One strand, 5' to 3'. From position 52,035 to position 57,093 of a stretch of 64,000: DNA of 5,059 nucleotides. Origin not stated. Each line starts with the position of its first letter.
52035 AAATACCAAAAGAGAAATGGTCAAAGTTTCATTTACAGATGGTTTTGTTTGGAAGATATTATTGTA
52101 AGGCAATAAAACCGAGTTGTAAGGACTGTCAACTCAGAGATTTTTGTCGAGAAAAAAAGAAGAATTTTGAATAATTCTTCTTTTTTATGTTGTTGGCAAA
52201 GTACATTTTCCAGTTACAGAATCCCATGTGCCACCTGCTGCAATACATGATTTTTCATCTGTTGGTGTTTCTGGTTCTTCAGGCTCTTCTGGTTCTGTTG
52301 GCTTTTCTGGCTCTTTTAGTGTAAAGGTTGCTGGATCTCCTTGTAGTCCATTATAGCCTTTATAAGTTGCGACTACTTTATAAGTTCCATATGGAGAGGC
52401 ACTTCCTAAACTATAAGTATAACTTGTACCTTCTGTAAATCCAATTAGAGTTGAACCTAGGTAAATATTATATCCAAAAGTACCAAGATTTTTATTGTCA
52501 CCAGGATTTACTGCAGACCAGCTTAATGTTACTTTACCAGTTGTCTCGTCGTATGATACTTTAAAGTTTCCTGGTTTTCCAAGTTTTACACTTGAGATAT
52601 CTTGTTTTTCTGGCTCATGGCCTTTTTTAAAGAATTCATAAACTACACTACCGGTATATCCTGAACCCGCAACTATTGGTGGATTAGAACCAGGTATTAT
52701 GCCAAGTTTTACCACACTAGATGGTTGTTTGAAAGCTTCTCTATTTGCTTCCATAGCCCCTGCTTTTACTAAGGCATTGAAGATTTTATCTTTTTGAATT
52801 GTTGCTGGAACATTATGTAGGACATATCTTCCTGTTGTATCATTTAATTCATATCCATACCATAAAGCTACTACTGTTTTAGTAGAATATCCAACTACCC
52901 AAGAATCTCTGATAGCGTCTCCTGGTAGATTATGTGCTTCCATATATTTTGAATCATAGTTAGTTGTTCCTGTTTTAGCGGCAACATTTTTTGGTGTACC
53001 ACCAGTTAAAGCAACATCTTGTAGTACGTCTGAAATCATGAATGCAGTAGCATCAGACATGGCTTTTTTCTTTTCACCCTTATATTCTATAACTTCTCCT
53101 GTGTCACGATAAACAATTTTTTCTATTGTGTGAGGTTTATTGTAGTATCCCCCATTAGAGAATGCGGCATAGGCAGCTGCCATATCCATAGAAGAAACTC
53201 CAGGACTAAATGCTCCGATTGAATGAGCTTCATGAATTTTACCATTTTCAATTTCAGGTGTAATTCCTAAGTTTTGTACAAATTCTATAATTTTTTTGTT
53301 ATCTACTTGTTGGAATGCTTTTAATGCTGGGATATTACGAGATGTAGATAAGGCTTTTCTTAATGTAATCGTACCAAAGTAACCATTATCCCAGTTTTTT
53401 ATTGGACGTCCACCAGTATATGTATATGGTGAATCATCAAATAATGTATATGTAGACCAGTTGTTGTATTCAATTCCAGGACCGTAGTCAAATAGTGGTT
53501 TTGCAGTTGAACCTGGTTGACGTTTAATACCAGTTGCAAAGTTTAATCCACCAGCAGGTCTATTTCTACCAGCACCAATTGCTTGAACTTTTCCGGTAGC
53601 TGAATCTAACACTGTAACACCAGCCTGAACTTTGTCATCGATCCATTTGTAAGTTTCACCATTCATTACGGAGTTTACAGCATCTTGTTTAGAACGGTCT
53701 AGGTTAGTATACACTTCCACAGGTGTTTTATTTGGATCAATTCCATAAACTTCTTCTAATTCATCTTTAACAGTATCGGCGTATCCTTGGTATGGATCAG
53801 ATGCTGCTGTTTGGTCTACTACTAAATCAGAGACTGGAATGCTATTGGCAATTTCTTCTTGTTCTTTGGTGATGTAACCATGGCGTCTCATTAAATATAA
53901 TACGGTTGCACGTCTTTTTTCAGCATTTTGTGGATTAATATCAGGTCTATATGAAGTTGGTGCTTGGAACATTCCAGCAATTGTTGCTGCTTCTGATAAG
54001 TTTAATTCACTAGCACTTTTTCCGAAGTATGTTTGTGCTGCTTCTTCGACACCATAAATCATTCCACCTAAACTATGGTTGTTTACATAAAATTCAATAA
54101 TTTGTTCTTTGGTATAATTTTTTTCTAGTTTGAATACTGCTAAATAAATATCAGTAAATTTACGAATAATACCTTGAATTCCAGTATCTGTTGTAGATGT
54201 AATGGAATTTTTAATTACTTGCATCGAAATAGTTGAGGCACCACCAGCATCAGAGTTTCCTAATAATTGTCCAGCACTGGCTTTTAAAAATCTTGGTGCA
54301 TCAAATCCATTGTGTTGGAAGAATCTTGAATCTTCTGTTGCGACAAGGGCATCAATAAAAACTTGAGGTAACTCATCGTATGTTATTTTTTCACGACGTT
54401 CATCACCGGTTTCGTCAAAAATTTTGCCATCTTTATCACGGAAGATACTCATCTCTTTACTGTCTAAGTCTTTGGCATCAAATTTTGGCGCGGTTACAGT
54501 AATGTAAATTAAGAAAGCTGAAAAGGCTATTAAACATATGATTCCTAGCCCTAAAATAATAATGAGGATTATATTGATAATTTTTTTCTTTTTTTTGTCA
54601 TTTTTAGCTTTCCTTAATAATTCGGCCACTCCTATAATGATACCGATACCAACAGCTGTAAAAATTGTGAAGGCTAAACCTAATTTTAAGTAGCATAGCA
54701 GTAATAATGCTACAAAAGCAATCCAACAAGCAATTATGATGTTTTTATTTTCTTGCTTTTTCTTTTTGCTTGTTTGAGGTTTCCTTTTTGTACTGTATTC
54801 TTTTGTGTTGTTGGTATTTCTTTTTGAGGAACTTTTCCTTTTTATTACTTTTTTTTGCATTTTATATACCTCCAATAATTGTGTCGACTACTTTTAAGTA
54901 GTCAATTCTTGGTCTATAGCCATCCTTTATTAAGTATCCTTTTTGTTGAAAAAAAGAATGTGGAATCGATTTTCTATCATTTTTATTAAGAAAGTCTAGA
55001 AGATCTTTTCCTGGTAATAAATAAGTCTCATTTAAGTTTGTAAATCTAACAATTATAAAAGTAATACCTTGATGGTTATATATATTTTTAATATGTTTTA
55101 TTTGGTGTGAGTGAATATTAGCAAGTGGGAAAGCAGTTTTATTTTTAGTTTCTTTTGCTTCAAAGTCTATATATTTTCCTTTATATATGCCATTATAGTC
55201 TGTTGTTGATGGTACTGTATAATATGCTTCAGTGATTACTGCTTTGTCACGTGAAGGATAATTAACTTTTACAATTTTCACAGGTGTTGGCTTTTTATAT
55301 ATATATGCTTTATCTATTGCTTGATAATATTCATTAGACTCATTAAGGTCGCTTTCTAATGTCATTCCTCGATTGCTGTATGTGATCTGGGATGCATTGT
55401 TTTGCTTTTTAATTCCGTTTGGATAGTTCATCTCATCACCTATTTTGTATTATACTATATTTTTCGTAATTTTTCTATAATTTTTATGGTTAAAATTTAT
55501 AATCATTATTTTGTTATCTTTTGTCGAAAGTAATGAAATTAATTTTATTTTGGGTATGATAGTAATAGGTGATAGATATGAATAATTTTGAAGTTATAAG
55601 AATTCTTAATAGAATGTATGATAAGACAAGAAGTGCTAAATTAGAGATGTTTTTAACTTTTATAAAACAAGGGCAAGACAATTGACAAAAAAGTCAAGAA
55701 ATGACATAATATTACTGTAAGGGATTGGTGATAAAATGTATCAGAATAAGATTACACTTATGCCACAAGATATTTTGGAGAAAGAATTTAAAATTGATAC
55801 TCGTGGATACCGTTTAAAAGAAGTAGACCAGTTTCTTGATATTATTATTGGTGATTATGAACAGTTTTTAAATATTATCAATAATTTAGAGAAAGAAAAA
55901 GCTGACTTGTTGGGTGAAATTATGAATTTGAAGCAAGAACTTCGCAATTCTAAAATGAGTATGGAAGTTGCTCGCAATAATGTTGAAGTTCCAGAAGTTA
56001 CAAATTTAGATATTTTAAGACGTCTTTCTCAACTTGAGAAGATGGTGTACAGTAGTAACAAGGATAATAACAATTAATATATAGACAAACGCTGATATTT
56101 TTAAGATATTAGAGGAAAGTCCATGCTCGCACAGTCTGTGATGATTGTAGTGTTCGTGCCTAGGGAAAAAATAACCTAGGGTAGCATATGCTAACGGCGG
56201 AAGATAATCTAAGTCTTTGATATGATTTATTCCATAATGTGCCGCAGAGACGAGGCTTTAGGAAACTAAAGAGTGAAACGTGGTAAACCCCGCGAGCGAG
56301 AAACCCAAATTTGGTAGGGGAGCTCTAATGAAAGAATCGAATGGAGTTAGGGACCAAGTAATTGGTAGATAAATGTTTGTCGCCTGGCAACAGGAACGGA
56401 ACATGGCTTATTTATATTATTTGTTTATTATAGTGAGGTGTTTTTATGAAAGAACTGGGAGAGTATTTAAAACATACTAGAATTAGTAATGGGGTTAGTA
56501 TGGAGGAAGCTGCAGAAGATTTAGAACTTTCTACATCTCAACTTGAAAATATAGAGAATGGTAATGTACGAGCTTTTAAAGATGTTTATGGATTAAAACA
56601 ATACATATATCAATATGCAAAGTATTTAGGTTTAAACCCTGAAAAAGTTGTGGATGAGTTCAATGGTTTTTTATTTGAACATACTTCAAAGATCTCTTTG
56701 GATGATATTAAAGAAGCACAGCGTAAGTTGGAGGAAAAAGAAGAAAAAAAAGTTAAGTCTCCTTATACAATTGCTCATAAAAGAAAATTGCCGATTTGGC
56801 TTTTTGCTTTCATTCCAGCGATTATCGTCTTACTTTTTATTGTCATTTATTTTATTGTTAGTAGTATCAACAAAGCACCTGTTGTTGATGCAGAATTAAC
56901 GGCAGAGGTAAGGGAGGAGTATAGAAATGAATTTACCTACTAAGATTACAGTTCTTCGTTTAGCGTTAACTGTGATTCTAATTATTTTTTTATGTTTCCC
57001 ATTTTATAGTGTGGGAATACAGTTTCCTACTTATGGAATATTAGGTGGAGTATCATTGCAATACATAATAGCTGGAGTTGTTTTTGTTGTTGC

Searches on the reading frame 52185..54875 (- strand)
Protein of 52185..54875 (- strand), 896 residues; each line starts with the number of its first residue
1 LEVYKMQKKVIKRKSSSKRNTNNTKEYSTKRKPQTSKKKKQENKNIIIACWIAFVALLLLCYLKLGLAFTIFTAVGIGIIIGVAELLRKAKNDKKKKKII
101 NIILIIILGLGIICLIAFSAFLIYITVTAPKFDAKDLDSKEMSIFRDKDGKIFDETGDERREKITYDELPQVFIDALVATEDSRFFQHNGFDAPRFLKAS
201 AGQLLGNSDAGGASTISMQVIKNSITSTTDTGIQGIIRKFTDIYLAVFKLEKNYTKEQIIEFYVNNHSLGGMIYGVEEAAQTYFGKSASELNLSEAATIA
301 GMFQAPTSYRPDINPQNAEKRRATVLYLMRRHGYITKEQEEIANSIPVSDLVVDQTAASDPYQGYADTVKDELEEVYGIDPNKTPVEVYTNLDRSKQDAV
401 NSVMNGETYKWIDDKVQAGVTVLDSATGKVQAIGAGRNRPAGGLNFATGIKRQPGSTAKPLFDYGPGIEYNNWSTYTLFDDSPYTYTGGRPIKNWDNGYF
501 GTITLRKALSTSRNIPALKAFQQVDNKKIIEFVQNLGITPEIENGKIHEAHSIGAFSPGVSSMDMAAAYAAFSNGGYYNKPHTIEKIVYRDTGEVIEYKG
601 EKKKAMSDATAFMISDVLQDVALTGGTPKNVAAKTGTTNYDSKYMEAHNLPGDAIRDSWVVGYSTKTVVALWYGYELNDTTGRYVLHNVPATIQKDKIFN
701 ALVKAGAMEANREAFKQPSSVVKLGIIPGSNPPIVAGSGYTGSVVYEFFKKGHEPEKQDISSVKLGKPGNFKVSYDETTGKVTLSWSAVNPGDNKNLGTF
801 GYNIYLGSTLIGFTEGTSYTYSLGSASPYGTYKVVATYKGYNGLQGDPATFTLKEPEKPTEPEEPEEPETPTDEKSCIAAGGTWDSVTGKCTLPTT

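Call 9: search_protein_families(library=pfam, proteins=[window:52185-54875:-], max_evalue=0.01)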
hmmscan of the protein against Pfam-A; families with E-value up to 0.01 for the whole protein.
window:52185-54875:- (896 aa): 3 families
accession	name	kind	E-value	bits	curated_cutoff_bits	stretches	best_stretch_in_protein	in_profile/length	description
PF00912.28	Transgly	-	2.1e-52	177.6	27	1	150-329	2-177/178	Transglycosylase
PF00905.27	Transpeptidase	-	2.2e-30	106.4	22.1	1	419-667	2-268/299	Penicillin binding protein transpeptidase domain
PF06024.17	Orf78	-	0.0034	18.1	29.4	0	15-63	30-80/101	Orf78 (ac78)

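Call 10: search_protein_families(library=ncbifam, proteins=[window:52185-54875:-], max_evalue=0.01)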
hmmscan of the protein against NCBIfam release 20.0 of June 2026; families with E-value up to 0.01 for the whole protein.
window:52185-54875:- (896 aa): 15 families
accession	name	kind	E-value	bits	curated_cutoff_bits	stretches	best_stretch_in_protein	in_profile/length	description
TIGR02074.1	PBP_1a_fam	subfamily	3.1e-135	452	508.75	1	160-695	1-526/535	PBP1A family penicillin-binding protein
NF038272.1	strep_PBP1A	exception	1.4e-120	403.6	1075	1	95-724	3-648/658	penicillin-binding protein PBP1A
NF051885.1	tranpepglycosPbpC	equivalog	2.6e-82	277.4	900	1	94-701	7-593/632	multimodular transpeptidase-transglycosylase PbpC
NF038276.1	strep_PBP2A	exception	7.6e-81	272.4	1100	1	98-702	38-632/716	penicillin-binding protein PBP2A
TIGR02073.1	PBP_1c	equivalog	1.8e-71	241.7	494.2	1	157-692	29-534/728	penicillin-binding protein 1C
TIGR02071.1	PBP_1b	equivalog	4.4e-70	236.7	717.75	1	154-683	140-665/729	penicillin-binding protein 1B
NF008643.0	PRK11636.1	equivalog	1.4e-59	202.2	1263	2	105-404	7-303/850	peptidoglycan glycosyltransferase/peptidoglycan DD-transpeptidase MrcA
NF011423.0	PRK14850.1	equivalog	5.8e-53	180.4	1275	1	158-684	154-676/764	penicillin-binding protein 1b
NF038274.1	strep_PBP1B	exception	1e-52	179.5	1225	2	391-724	350-684/745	penicillin-binding protein PBP1B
NF007061.0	PRK09506.1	equivalog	1.5e-49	168.6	1120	1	156-681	206-727/825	bifunctional glycosyl transferase/transpeptidase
NF008414.0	PRK11240.1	equivalog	8e-41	139.9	1121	1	160-697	63-562/774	peptidoglycan glycosyltransferase PbpC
TIGR02070.1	mono_pep_trsgly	equivalog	4.2e-30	104.9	182.65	1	160-330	54-219/224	monofunctional biosynthetic peptidoglycan transglycosylase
NF010008.0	PRK13481.1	equivalog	3.9e-24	85.4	270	1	158-342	77-262/269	glycosyltransferase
TIGR03423.1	pbp2_mrdA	equivalog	4.1e-14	52.1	455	2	552-664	429-556/593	penicillin-binding protein 2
TIGR02214.1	spoVD_pbp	equivalog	6.7e-06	24.7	688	1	478-639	310-495/636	stage V sporulation protein D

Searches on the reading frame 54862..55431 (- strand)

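Call 9: search_protein_families(library=pfam, proteins=[window:54862-55431:-], max_evalue=0.01)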
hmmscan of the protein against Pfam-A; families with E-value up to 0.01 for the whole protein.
window:54862-55431:- (189 aa): 1 family
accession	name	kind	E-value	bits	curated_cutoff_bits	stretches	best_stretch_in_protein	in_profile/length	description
PF03838.20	RecU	-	2.1e-59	200.5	25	1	21-183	1-162/162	Recombination protein U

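Call 10: search_protein_families(library=ncbifam, proteins=[window:54862-55431:-], max_evalue=0.01)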
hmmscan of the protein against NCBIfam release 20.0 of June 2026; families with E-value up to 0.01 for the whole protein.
window:54862-55431:- (189 aa): 7 families
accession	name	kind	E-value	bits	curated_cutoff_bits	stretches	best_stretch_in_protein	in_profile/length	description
NF002584.0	PRK02234.1-5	equivalog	4.5e-80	268.3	236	1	8-186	22-203/206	Holliday junction resolvase RecU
NF002583.0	PRK02234.1-4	equivalog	1.1e-67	227.8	330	1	5-186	16-200/208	Holliday junction resolvase RecU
NF002585.0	PRK02234.1-6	equivalog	3e-67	226.3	396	1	9-185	10-197/200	Holliday junction resolvase RecU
NF002580.0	PRK02234.1-1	equivalog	5.8e-66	222.4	300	1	8-187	17-198/202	Holliday junction resolvase RecU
TIGR00648.1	recU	equivalog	7.5e-65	217.9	176.75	1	20-184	1-168/169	Holliday junction resolvase RecU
NF002582.0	PRK02234.1-3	equivalog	3.4e-55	187.2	348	1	7-185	18-199/201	Holliday junction resolvase RecU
NF002581.0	PRK02234.1-2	equivalog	8.9e-47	159.1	154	1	16-185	3-169/170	Holliday junction resolvase RecU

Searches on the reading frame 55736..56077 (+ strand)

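Call 9: search_protein_families(library=pfam, proteins=[window:55736-56077:+], max_evalue=0.01)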
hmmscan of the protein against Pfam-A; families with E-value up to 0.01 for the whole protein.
window:55736-56077:+ (113 aa): 2 families
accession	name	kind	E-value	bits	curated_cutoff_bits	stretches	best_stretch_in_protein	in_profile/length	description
PF05103.18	DivIVA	-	2e-12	47.6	28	1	9-78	2-71/131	DivIVA protein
PF23247.1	LRR_RPS2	-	0.0073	16.7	27.9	1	28-105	36-113/160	Plant disease resistance protein RPS2-like, leucine-rich repeats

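Call 10: search_protein_families(library=ncbifam, proteins=[window:55736-56077:+], max_evalue=0.01)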
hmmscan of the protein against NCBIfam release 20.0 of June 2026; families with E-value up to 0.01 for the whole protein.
window:55736-56077:+ (113 aa): 5 families
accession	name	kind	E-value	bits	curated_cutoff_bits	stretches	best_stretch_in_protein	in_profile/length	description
NF010725.0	PRK14127.1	equivalog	5.4e-29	100.9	91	1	2-110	2-108/111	cell division regulator GpsB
TIGR03544.1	DivI1A_domain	domain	1.7e-09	37.1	22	1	10-41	3-34/34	DivIVA domain-containing protein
NF045995.1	MAG0865_DivIVA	hypoth_equivalog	1.5e-06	28.2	55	1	13-73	8-68/69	MAG0865 family DivIVA-related protein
NF050102.1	DivIVA_Wag31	equivalog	3.3e-05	23.9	260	1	19-78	17-77/256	DivIVA-like cell division protein Wag31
NF010247.0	PRK13694.1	subfamily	0.0081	15.9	94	0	34-80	7-53/83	hypothetical protein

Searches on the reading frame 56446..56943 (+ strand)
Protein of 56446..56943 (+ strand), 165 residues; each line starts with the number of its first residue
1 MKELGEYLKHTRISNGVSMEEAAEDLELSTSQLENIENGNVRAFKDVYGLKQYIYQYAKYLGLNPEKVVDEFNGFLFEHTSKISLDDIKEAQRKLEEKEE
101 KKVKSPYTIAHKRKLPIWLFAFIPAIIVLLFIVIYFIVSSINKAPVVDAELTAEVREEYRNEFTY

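Call 9: search_protein_families(library=pfam, proteins=[window:56446-56943:+], max_evalue=0.01)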
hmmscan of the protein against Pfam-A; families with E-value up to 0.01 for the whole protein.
window:56446-56943:+ (165 aa): 6 families
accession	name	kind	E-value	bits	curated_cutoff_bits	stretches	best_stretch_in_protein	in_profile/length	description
PF13413.12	HTH_25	-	7.1e-14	51.8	24.6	1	7-68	1-62/62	Helix-turn-helix domain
PF12844.13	HTH_19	-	9e-09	35.6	30.2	1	5-68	1-58/64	Helix-turn-helix domain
PF13560.12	HTH_31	-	8.8e-07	29.6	27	1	3-43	1-42/64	Helix-turn-helix domain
PF01381.28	HTH_3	-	0.00027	21.3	23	1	9-39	2-32/55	Helix-turn-helix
PF10078.15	DUF2316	-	0.00043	20.9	26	1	11-62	18-69/89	Uncharacterized protein conserved in bacteria (DUF2316)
PF06024.17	Orf78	-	0.0032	18.1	29.4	1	90-143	38-91/101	Orf78 (ac78)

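Call 10: search_protein_families(library=ncbifam, proteins=[window:56446-56943:+], max_evalue=0.01)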
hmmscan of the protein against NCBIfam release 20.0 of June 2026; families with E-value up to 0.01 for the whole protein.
window:56446-56943:+ (165 aa): 6 families
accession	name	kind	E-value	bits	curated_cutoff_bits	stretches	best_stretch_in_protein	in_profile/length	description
NF041534.1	rodZ_Strepcoccus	equivalog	2.9e-11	43.1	375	1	2-144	4-133/275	cytoskeleton protein RodZ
NF045996.1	MAG0920_fam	subfamily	0.00058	19.3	43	1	89-142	35-92/232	MAG0920 family protein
NF046000.1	MAG1210_fam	subfamily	0.00062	18.5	275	1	53-142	4-92/550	MAG1210 family protein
TIGR03927.1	T7SS_EssA_Firm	equivalog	0.0047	16.8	32.45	1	69-139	74-147/151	type VII secretion protein EssA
NF008109.0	PRK10856.1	equivalog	0.0073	16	208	1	4-69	15-80/334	cytoskeleton protein RodZ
NF058600.1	TransRegSco1979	equivalog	0.0082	15.2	350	0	4-47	9-51/280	Sco1979 family transcriptional regulator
